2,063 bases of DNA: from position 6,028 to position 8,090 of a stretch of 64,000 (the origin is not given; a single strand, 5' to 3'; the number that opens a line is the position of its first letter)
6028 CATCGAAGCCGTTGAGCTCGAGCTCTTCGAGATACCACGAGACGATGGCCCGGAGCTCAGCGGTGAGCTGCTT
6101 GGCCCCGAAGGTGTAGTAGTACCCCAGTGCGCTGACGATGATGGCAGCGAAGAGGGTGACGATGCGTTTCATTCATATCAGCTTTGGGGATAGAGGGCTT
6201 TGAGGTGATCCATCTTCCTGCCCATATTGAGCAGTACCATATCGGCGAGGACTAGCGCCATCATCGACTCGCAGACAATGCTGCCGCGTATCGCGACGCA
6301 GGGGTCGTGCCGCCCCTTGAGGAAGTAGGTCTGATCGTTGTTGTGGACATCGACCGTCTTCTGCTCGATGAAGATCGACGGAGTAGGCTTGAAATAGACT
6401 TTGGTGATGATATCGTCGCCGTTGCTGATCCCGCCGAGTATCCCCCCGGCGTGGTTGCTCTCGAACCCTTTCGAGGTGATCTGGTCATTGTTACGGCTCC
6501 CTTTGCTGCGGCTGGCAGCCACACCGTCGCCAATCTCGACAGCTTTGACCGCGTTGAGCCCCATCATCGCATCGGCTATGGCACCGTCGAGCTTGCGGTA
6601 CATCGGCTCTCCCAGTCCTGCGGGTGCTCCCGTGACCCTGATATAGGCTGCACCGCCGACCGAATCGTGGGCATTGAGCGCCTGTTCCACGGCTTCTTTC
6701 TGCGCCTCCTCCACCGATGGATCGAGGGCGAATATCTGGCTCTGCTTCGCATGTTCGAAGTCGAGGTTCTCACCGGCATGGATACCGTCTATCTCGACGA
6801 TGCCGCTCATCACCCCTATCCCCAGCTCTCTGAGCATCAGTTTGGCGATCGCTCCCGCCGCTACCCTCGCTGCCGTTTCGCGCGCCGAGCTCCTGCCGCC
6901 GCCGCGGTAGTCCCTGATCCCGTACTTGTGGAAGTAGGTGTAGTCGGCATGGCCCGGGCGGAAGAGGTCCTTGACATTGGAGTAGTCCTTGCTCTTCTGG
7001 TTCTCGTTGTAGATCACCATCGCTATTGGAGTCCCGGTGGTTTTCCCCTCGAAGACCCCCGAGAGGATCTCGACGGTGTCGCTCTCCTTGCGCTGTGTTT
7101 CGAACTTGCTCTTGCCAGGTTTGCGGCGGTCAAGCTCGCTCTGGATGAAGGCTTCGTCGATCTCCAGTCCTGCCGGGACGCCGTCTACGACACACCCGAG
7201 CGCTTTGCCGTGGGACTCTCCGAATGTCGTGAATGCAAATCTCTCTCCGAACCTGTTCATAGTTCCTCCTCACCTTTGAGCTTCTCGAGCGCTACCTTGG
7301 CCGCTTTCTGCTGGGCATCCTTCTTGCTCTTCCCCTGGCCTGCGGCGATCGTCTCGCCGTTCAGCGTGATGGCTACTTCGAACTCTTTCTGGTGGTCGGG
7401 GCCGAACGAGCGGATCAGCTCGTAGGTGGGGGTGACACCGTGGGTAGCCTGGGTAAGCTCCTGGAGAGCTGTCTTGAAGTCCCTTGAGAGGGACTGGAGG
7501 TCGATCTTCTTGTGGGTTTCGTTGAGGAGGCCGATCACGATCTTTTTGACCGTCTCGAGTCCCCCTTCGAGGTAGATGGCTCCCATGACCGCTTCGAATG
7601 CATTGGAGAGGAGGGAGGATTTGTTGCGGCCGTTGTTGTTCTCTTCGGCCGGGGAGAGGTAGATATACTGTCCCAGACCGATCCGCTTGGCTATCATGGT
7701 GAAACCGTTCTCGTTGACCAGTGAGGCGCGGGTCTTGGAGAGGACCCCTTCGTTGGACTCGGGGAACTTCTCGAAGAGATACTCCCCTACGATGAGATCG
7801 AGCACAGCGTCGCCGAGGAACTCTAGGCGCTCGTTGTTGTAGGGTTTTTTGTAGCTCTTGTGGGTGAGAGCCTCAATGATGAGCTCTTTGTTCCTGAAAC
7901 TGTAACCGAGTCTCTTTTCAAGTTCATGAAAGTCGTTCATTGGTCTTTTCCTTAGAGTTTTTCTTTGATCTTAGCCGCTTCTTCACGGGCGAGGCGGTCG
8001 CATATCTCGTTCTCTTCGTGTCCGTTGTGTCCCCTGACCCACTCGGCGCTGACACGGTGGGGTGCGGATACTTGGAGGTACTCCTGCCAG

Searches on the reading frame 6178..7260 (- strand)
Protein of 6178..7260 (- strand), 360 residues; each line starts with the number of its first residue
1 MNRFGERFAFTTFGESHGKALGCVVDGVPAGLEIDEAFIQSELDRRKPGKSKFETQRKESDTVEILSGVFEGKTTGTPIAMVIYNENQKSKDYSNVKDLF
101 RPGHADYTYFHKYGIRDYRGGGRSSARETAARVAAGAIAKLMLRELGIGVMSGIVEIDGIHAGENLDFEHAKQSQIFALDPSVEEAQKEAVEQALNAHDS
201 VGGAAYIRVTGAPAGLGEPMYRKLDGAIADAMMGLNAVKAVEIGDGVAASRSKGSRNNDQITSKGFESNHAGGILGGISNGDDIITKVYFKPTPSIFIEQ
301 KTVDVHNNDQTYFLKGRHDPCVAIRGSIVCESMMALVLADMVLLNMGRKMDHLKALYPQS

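Call 8: search_protein_families(library=pfam, proteins=[window:6178-7260:-], max_evalue=0.001)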
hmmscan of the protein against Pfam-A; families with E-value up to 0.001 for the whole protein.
window:6178-7260:- (360 aa): 1 family
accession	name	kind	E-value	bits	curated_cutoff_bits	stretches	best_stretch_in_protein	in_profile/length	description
PF01264.26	Chorismate_synt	-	1e-137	458.7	27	1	8-343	1-327/327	Chorismate synthase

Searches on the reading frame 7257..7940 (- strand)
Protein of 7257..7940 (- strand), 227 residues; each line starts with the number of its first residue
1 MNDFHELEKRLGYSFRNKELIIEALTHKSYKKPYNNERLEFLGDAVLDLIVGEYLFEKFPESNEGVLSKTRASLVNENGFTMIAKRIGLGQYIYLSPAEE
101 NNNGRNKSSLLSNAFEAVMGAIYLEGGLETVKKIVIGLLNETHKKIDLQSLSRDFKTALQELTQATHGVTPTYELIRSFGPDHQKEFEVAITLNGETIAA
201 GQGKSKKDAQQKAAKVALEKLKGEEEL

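Call 8: search_protein_families(library=pfam, proteins=[window:7257-7940:-], max_evalue=0.001)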
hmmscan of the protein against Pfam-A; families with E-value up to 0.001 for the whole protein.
window:7257-7940:- (227 aa): 5 families
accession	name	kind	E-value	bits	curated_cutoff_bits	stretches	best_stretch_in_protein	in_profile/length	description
PF14622.11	Ribonucleas_3_3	-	5.1e-37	127.3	35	1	17-136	1-121/128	Ribonuclease-III-like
PF00636.31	Ribonuclease_3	-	6.6e-25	88.3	27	1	37-127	1-102/102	Ribonuclease III domain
PF00035.32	dsrm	-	1e-18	68.1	23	1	156-221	2-66/66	Double-stranded RNA binding motif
PF22935.1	RM44_endonuclase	-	2e-07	31.6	27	1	35-122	58-139/139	Large ribosomal subunit protein mL44, endonuclease domain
PF24995.1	DSRM_2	-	2.5e-05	25.1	27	1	187-223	43-79/79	dsRNA binding domain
